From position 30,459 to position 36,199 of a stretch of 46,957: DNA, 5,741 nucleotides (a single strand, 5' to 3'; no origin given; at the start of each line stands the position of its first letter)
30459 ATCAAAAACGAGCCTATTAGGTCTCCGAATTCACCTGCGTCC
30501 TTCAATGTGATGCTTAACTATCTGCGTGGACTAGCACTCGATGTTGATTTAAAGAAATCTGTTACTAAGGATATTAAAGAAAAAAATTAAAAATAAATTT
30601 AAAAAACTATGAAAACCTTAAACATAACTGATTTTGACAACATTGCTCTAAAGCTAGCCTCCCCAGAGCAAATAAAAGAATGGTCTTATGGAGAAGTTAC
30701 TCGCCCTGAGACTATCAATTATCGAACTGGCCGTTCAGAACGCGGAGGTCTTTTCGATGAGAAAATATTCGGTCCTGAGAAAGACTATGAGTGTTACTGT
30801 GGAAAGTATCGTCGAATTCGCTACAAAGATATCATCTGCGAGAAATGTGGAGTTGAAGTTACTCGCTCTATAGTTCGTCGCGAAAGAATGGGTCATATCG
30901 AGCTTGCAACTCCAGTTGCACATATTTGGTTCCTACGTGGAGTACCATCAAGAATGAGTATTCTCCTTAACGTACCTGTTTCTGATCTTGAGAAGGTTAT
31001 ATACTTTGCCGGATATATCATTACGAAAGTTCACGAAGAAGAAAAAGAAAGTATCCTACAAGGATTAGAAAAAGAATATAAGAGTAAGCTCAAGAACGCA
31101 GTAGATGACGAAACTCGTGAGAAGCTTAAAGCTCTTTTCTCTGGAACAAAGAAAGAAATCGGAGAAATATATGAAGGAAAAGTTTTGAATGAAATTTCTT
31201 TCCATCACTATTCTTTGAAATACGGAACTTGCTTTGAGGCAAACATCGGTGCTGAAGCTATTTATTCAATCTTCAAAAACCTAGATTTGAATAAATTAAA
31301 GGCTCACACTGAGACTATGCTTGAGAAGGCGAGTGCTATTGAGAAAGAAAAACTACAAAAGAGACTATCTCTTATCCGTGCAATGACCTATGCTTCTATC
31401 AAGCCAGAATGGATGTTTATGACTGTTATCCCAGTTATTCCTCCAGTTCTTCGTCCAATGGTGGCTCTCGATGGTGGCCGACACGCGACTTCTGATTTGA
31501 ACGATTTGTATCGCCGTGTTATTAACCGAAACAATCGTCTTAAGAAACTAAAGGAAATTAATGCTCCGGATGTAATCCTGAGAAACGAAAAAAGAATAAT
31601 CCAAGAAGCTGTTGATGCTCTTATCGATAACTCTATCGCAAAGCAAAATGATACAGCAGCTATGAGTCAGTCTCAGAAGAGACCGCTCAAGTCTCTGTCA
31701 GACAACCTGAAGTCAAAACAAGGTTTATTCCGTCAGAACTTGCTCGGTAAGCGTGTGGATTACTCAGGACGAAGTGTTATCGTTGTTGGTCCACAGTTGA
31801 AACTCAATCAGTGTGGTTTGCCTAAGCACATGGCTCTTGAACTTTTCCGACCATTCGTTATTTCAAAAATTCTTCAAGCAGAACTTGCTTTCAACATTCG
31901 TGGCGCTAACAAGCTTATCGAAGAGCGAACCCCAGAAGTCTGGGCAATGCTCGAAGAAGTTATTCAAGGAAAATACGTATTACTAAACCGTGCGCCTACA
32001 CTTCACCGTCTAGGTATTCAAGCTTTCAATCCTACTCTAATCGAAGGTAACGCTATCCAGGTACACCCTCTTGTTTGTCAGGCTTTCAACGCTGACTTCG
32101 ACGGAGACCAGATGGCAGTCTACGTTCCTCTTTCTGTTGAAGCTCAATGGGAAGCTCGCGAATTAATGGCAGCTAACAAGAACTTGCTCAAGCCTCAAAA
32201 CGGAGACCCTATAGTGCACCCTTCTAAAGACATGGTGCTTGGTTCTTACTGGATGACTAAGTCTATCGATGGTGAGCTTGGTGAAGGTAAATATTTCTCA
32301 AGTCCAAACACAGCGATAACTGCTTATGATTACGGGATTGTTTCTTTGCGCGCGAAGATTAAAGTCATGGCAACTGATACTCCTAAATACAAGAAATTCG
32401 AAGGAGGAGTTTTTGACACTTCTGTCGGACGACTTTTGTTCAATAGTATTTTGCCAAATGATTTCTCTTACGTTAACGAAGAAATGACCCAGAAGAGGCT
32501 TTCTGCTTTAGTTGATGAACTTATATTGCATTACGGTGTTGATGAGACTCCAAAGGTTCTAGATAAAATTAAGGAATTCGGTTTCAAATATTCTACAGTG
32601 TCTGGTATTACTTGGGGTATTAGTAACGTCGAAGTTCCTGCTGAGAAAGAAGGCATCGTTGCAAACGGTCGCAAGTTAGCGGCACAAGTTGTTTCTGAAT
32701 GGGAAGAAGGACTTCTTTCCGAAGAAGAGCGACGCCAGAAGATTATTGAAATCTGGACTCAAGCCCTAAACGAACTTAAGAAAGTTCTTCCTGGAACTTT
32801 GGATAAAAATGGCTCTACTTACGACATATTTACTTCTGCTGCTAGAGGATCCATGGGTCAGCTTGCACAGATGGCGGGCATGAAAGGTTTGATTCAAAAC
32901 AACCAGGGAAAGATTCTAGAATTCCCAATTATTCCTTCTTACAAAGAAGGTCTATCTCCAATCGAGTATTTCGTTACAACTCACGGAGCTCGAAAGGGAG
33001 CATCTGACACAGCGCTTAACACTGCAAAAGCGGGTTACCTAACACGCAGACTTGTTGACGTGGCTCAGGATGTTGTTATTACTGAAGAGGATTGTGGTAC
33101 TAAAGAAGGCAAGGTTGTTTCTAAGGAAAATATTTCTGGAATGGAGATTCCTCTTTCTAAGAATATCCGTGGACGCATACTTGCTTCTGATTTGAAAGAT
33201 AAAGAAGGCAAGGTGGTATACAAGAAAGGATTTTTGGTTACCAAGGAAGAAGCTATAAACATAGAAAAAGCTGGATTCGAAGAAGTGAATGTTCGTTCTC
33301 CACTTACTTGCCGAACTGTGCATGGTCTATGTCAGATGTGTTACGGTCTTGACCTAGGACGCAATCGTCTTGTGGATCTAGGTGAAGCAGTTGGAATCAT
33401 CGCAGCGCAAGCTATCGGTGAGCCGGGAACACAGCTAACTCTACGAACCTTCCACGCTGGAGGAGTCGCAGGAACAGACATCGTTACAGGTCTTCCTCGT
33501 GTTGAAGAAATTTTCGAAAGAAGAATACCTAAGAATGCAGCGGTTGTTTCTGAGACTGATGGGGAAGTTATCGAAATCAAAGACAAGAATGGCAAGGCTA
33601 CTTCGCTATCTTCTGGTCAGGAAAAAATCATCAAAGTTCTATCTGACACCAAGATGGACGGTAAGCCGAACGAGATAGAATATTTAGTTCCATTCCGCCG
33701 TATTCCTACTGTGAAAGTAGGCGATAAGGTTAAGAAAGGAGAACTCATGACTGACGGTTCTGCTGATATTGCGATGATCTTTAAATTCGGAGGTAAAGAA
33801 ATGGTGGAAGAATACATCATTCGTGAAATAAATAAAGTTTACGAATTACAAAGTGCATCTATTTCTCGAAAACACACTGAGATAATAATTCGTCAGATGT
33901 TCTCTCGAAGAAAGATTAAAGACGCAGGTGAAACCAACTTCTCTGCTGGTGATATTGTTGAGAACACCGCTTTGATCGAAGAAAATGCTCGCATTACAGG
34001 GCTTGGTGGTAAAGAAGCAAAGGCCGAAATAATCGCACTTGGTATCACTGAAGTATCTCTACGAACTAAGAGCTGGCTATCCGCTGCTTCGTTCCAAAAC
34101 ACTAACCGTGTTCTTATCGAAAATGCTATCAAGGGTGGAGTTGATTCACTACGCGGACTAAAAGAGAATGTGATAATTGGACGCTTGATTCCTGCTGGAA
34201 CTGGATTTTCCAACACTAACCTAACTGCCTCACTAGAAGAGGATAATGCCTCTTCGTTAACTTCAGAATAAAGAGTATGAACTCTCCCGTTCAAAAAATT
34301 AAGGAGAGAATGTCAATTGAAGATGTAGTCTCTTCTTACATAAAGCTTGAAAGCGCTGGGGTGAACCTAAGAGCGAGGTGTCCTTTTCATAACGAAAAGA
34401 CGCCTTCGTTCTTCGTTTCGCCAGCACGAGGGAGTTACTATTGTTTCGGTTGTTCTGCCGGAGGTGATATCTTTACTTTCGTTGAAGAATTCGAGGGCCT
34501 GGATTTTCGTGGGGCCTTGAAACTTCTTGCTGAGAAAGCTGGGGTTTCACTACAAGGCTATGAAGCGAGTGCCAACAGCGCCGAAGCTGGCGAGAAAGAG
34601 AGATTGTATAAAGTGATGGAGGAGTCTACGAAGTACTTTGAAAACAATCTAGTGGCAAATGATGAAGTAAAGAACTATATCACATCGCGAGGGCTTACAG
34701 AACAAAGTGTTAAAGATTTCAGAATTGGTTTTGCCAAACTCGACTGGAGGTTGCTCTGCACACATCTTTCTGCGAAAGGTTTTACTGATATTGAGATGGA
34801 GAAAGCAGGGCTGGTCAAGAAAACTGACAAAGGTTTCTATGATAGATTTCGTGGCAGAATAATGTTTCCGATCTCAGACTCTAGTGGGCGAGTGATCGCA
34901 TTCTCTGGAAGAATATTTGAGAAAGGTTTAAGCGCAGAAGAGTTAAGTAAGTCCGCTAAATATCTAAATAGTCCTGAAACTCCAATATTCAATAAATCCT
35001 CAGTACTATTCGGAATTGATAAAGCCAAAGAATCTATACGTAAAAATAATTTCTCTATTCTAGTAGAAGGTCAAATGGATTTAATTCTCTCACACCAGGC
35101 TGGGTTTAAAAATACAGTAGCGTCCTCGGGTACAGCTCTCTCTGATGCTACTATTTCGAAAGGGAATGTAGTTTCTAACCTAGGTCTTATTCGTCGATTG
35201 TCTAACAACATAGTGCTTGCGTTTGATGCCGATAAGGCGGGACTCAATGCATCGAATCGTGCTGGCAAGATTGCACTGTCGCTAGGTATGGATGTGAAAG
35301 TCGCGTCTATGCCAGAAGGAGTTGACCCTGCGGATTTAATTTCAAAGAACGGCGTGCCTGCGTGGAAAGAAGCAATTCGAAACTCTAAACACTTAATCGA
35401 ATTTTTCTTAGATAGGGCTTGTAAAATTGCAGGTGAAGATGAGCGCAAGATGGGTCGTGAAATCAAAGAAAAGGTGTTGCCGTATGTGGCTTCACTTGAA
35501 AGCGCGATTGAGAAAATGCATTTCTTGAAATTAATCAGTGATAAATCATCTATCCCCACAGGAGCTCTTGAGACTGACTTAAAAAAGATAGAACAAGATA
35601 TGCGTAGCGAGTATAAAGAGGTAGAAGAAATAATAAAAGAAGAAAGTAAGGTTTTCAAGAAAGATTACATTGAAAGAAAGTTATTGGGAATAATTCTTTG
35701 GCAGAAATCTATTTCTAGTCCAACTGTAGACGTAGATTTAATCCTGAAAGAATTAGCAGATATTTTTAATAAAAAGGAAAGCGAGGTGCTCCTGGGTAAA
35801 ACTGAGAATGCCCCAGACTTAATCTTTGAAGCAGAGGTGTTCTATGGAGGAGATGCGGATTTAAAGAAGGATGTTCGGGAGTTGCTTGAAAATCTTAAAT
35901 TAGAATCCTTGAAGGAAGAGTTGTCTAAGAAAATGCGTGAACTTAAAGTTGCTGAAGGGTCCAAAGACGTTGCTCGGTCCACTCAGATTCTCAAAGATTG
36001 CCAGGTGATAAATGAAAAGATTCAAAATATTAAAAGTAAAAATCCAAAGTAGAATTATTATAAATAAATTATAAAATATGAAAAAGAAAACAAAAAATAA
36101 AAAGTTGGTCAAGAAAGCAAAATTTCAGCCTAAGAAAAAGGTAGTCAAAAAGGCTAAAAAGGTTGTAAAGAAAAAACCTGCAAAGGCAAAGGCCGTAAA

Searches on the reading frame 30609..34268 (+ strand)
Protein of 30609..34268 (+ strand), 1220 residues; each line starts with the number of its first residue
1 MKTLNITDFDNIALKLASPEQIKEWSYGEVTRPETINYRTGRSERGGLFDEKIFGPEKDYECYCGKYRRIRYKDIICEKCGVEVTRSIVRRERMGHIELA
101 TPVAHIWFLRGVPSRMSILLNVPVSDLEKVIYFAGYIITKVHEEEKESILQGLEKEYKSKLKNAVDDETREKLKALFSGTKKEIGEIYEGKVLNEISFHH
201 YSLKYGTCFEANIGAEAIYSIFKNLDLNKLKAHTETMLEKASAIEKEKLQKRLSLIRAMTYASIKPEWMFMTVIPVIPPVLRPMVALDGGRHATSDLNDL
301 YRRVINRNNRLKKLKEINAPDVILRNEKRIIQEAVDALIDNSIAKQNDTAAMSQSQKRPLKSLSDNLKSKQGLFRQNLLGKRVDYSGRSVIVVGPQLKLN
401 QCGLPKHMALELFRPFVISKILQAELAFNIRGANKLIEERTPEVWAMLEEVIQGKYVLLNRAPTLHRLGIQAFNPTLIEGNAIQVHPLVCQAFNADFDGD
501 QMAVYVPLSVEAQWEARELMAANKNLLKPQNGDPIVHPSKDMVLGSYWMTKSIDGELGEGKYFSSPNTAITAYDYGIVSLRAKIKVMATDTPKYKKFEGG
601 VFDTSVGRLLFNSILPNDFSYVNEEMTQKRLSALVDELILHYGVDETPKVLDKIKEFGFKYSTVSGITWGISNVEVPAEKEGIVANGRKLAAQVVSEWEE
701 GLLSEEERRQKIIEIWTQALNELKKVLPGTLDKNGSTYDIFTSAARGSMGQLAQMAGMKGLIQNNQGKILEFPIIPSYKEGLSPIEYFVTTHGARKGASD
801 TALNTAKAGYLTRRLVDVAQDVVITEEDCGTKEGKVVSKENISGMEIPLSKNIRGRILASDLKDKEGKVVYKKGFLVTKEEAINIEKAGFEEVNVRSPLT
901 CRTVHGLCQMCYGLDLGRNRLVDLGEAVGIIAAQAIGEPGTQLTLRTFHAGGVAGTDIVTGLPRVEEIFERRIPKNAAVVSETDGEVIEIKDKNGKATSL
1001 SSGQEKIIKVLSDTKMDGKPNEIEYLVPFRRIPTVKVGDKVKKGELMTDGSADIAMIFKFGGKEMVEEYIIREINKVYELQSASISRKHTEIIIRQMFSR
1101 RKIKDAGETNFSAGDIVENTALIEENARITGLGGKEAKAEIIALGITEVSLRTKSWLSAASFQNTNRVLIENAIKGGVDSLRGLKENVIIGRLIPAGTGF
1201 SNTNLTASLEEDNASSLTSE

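Call 62: search_protein_families(library=pfam, proteins=[window:30609-34268:+], max_evalue=0.00001)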
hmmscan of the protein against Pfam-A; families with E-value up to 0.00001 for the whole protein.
window:30609-34268:+ (1220 aa): 4 families
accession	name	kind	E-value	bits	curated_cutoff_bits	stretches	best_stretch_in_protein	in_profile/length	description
PF04997.17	RNA_pol_Rpb1_1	-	3.3e-76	257.1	39.7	1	8-378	3-312/312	RNA polymerase Rpb1, domain 1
PF04998.22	RNA_pol_Rpb1_5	-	2.3e-61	208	28.5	1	781-1122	1-258/267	RNA polymerase Rpb1, domain 5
PF00623.25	RNA_pol_Rpb1_2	-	6e-39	134.4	25.3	2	443-521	87-165/166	RNA polymerase Rpb1, domain 2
PF04983.23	RNA_pol_Rpb1_3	-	3.5e-26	92.5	28.9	1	525-673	1-161/162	RNA polymerase Rpb1, domain 3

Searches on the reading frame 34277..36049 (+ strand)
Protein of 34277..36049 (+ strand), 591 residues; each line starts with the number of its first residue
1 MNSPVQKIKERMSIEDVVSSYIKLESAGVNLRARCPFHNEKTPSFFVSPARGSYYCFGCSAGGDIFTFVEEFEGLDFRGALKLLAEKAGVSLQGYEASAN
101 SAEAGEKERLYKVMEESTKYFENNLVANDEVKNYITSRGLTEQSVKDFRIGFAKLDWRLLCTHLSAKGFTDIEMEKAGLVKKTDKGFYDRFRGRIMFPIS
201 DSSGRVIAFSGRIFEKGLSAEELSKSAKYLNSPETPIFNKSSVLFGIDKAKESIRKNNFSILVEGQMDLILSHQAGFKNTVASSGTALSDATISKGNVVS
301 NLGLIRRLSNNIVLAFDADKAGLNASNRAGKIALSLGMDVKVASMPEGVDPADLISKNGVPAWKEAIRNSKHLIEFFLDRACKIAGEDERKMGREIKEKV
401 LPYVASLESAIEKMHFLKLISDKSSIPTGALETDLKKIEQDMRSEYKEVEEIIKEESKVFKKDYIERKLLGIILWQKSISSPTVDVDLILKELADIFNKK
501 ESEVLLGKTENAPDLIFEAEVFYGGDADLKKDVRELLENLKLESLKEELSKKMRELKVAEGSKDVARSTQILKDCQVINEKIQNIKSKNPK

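Call 61: search_protein_families(library=pfam, proteins=[window:34277-36049:+], max_evalue=0.00001)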
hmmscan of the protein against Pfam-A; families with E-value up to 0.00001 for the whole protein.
window:34277-36049:+ (591 aa): 5 families
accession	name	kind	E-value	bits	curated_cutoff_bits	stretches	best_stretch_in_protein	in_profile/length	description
PF08275.17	DNAG_N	-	8.6e-39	133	26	1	120-251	1-128/128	DNA primase catalytic core, N-terminal domain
PF01807.25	Zn_ribbon_DnaG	-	9.8e-31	105.9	24.9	1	4-93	5-94/98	CHC2 zinc finger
PF13155.12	Toprim_2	-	7.6e-15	55.5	22.1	1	261-354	1-87/88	Toprim-like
PF13662.12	Toprim_4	-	5.8e-13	49.3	25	1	261-342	4-83/85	Toprim domain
PF01751.28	Toprim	-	5.2e-10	39.8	23.1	1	261-333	3-84/96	Toprim domain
